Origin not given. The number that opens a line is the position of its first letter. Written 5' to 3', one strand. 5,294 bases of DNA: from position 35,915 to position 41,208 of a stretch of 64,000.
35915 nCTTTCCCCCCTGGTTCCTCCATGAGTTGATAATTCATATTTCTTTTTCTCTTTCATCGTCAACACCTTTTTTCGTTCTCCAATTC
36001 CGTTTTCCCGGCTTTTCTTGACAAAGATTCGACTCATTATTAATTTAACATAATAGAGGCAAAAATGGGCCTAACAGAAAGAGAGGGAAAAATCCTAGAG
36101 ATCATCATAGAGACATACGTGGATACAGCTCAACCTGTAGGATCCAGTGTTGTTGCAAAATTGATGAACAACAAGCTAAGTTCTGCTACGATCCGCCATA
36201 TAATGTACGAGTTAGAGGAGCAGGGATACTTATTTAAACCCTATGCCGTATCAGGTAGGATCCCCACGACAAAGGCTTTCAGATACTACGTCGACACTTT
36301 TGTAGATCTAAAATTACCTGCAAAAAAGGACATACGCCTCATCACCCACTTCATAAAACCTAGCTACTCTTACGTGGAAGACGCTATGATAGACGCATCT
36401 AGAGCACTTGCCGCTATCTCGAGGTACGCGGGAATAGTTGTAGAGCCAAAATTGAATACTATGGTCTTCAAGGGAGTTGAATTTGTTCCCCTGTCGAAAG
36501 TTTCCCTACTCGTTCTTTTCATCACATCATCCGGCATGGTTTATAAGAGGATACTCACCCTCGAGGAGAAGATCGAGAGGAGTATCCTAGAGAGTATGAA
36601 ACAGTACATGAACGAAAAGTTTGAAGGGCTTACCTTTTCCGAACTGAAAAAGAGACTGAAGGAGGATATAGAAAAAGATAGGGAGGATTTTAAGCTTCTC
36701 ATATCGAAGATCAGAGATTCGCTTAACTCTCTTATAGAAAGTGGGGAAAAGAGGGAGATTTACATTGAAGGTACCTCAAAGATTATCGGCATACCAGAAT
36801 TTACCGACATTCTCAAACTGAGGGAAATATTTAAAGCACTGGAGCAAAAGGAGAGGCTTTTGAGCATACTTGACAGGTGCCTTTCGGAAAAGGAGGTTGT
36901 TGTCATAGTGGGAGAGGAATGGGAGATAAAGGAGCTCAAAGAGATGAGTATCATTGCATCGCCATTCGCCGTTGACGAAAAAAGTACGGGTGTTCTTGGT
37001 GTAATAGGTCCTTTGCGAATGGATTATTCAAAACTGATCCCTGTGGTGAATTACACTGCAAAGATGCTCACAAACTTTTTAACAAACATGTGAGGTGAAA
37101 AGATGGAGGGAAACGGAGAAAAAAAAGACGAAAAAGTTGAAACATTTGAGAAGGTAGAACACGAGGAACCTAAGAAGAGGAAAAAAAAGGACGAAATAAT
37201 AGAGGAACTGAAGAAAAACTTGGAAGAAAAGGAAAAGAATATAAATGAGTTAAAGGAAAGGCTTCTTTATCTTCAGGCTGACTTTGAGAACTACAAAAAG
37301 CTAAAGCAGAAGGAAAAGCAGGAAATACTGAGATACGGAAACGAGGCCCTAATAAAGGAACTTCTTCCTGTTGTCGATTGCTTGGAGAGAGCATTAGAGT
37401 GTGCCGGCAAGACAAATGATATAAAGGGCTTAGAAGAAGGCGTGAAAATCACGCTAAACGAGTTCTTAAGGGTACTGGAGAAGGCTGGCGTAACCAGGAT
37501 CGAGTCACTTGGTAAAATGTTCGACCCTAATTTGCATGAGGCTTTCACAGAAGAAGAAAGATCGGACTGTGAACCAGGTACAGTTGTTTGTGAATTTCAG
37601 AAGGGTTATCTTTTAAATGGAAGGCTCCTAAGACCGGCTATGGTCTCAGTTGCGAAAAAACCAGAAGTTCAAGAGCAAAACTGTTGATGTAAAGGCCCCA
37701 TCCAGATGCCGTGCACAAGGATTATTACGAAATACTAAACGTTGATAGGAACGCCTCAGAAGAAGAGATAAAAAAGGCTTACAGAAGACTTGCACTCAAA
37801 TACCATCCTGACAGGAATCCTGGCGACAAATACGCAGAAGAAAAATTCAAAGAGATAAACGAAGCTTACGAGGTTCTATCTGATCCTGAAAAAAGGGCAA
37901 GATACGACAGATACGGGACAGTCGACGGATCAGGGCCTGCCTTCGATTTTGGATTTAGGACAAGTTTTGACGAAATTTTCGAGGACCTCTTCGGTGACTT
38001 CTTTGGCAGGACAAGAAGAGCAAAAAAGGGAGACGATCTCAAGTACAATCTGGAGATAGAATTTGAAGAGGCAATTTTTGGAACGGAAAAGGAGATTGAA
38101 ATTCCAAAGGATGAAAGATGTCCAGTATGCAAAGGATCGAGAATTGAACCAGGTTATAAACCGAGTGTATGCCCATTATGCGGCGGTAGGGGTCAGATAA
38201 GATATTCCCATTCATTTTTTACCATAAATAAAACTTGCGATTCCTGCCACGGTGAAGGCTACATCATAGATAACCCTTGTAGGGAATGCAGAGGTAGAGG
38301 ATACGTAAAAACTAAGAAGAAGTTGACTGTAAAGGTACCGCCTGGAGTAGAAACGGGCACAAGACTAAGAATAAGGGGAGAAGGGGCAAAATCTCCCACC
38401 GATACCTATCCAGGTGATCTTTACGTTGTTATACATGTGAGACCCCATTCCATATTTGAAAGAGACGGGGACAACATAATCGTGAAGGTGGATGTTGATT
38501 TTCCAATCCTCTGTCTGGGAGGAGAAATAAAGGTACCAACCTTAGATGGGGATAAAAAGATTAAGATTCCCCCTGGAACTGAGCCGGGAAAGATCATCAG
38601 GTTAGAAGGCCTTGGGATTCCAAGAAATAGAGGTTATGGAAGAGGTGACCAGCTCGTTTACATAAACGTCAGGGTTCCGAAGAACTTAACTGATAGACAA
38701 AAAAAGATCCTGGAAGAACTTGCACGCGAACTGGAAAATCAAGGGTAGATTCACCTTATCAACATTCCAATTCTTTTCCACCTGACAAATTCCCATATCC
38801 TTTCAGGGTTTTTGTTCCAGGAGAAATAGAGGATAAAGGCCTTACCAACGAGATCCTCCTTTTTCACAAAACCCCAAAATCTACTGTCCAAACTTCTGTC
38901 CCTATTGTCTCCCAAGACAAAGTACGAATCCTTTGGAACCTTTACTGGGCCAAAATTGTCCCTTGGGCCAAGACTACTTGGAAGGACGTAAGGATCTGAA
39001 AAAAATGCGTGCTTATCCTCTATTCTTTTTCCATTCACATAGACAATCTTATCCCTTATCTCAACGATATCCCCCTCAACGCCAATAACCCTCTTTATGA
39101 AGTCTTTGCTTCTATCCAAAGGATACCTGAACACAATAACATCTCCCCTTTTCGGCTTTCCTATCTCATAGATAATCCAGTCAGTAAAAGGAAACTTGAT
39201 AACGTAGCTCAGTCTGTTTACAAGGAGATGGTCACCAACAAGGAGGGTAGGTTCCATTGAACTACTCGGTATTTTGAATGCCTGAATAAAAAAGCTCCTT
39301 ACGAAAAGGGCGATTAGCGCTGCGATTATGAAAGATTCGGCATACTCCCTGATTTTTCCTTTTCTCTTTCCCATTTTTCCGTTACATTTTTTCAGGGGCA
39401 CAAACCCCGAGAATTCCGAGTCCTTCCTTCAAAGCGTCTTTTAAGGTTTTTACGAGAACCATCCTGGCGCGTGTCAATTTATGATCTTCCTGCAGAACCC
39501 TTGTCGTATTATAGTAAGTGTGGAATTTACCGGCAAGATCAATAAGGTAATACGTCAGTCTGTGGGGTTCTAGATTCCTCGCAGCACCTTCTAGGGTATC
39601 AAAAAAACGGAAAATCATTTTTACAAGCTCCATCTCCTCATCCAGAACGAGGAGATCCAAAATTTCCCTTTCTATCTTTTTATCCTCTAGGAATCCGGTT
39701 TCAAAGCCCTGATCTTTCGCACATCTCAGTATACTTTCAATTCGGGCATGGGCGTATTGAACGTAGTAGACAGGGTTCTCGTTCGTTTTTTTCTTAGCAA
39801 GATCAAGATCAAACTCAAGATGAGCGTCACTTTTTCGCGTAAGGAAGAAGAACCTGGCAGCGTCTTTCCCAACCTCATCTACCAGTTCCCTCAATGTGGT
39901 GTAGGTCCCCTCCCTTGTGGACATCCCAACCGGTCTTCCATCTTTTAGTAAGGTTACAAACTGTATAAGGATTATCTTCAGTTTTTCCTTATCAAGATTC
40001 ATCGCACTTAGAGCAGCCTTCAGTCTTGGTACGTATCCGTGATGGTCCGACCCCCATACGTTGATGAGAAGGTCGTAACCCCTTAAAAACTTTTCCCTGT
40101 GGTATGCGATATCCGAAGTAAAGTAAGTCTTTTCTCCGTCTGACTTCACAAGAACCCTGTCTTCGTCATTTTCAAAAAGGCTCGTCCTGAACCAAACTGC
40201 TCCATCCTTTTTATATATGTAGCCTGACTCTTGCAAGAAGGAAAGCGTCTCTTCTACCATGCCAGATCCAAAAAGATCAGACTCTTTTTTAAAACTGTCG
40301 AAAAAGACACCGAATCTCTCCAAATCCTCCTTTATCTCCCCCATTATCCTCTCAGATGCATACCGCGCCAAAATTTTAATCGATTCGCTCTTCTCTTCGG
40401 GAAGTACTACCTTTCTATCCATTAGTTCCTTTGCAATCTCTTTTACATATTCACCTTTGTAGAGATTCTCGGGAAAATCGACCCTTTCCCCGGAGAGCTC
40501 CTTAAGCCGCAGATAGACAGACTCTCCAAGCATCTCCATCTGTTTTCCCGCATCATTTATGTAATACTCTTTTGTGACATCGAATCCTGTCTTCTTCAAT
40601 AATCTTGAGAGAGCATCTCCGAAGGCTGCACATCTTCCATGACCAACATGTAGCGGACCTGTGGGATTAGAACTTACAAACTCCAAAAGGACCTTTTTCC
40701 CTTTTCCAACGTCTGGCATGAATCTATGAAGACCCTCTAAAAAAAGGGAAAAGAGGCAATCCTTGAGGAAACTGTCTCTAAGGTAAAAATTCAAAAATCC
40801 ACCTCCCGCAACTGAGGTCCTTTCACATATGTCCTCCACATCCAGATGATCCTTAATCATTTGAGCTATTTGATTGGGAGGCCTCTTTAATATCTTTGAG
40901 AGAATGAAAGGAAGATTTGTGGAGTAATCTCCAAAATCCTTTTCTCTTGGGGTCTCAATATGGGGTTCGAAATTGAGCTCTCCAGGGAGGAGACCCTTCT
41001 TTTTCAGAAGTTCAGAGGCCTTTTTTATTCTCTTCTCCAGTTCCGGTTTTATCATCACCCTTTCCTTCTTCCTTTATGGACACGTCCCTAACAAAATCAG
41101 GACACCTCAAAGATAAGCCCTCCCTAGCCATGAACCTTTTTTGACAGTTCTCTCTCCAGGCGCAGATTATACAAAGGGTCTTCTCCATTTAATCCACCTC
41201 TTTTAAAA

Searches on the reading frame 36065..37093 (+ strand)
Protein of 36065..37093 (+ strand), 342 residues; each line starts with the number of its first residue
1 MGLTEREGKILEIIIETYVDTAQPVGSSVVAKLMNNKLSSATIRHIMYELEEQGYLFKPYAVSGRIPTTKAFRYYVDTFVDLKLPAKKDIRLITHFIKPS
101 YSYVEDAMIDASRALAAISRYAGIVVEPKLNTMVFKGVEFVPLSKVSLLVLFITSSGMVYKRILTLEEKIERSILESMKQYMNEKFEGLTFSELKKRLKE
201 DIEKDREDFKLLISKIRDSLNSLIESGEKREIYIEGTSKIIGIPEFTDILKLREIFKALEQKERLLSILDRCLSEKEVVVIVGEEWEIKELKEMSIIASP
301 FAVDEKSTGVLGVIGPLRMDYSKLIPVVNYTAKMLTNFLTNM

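Call 71: search_protein_families(library=pfam, proteins=[window:36065-37093:+], max_evalue=0.00001)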
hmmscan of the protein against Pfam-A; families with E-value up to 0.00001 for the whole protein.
window:36065-37093:+ (342 aa): 1 family
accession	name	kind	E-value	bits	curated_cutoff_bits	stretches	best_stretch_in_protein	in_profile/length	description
PF01628.27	HrcA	-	4.1e-57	194.1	22.2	1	106-325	2-215/215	HrcA protein C terminal domain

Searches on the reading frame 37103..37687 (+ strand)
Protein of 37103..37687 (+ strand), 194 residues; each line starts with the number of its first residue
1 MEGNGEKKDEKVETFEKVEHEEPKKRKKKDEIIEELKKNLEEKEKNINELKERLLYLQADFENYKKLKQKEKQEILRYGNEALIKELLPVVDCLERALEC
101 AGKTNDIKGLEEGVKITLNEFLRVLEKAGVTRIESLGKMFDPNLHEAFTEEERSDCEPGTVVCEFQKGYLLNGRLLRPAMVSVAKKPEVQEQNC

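Call 71: search_protein_families(library=pfam, proteins=[window:37103-37687:+], max_evalue=0.00001)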
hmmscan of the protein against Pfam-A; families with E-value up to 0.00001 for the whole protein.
window:37103-37687:+ (194 aa): 1 family
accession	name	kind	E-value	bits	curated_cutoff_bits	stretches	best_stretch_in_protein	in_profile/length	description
PF01025.24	GrpE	-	1.9e-52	177.7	25.8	1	24-185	4-165/165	GrpE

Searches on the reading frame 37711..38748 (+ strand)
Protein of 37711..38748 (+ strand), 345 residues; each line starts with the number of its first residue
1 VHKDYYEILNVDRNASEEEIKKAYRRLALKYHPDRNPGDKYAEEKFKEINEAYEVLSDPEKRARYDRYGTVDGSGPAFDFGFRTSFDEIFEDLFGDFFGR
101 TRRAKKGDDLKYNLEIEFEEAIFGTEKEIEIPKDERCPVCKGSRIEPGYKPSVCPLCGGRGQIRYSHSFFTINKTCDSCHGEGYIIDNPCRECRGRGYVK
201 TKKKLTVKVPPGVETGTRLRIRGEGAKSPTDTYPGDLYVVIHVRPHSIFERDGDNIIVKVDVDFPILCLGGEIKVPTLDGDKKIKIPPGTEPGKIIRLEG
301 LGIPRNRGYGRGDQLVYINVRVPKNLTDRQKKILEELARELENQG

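Call 71: search_protein_families(library=pfam, proteins=[window:37711-38748:+], max_evalue=0.00001)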
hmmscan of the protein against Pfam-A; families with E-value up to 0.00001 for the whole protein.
window:37711-38748:+ (345 aa): 3 families
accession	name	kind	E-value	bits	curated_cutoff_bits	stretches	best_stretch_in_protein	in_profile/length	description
PF01556.23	DnaJ_C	-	2.1e-50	171.1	26.6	1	110-323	1-152/152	DnaJ C terminal domain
PF00226.36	DnaJ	-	1.5e-31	108.7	27.8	1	4-66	1-63/63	DnaJ domain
PF00684.25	DnaJ_CXXCXGXG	-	8.6e-15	55.2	32.7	1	137-197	1-65/65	DnaJ central domain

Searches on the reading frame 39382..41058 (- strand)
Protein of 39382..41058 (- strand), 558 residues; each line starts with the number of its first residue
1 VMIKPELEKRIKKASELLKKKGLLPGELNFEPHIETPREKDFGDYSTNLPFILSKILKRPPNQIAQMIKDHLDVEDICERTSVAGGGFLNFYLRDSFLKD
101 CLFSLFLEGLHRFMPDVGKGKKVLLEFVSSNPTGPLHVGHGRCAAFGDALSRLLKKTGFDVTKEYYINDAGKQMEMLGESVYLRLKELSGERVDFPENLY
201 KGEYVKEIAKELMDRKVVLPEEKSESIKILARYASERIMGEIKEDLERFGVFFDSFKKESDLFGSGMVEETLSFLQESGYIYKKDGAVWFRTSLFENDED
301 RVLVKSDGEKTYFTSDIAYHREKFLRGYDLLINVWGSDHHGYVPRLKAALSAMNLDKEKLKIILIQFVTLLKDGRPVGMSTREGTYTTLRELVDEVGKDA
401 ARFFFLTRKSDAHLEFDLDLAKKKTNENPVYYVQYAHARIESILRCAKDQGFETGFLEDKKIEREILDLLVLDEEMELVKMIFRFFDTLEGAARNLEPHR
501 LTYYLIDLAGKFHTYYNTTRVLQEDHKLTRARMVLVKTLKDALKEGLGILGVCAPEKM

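Call 71: search_protein_families(library=pfam, proteins=[window:39382-41058:-], max_evalue=0.00001)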
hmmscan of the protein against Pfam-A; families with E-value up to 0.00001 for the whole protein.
window:39382-41058:- (558 aa): 4 families
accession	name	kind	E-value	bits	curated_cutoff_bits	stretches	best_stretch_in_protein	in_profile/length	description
PF05746.21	DALR_1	-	6.1e-30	104.1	22.3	1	433-558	1-117/117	DALR anticodon binding domain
PF00750.26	tRNA-synt_1d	-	2.4e-26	93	23.3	1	115-402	14-304/349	tRNA synthetases class I (R), catalytic domain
PF03485.21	Arg_tRNA_synt_N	-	3.2e-21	76.2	21.5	1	8-93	8-85/85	Arginyl tRNA synthetase N terminal domain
PF09334.17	tRNA-synt_1g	-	1.8e-07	30.7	20.1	0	232-294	64-126/391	tRNA synthetases class I (M)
